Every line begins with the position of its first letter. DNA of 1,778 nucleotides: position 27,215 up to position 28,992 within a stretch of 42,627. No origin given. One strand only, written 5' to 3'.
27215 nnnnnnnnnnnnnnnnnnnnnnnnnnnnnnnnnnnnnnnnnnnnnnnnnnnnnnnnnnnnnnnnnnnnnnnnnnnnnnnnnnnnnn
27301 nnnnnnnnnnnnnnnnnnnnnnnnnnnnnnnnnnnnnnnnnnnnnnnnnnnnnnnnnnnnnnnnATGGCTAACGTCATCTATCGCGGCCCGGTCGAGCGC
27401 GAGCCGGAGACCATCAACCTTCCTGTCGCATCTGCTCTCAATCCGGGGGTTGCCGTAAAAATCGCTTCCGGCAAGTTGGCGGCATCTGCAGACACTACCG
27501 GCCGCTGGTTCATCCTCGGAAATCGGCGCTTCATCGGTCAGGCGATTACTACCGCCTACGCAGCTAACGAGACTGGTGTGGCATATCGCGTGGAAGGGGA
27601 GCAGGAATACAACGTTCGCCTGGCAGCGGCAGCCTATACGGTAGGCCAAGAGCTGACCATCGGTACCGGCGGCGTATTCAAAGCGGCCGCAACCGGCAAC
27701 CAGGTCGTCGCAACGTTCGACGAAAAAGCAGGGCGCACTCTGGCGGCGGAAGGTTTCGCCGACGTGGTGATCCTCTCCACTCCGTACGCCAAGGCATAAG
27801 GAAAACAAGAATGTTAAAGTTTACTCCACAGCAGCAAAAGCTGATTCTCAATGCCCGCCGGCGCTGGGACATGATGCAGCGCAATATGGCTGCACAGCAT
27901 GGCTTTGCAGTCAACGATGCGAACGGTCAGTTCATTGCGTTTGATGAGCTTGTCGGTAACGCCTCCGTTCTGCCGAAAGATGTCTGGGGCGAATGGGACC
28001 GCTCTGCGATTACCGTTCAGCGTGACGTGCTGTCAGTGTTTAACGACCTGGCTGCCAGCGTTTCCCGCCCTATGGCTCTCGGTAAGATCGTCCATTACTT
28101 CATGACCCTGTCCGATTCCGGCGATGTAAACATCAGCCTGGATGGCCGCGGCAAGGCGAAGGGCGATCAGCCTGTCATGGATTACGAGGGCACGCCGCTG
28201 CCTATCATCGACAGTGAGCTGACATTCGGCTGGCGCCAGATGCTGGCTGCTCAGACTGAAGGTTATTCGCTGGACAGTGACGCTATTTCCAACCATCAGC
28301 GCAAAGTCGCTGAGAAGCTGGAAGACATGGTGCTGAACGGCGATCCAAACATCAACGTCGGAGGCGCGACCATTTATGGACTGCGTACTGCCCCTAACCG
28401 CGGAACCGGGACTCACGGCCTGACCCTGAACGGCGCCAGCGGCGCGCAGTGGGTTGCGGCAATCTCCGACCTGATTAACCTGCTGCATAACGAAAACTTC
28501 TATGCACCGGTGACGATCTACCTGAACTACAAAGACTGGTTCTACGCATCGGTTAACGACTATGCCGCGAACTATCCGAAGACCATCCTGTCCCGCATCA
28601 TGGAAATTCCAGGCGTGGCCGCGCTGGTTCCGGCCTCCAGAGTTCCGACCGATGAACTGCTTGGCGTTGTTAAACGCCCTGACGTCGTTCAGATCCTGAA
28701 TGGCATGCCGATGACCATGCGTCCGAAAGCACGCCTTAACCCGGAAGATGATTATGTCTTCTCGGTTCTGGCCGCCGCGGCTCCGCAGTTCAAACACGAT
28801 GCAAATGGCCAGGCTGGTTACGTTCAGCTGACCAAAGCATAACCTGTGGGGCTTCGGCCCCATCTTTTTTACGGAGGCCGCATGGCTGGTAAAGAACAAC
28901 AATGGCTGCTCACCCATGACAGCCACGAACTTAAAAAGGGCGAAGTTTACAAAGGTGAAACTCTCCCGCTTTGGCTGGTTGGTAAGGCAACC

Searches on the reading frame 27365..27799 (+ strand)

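Call 4: search_protein_families(library=phrogs, proteins=[window:27365-27799:+], max_evalue=0.001)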
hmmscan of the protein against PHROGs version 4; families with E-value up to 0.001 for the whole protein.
window:27365-27799:+ (144 aa): 1 family
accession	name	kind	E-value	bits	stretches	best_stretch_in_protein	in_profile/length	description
phrog_766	-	head and packaging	3.3e-42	144.9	1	1-139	3-147/150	head decoration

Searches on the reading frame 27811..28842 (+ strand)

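Call 4: search_protein_families(library=phrogs, proteins=[window:27811-28842:+], max_evalue=0.001)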
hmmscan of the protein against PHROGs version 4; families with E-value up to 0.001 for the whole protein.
window:27811-28842:+ (343 aa): 3 families
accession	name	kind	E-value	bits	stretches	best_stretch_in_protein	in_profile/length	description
phrog_771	-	head and packaging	1.4e-105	354.4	1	1-342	1-353/354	virion structural protein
phrog_264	-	head and packaging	3.9e-08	33.6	1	124-304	98-286/321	major head protein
phrog_10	-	head and packaging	0.00044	20.3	1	164-245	468-537/752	major head protein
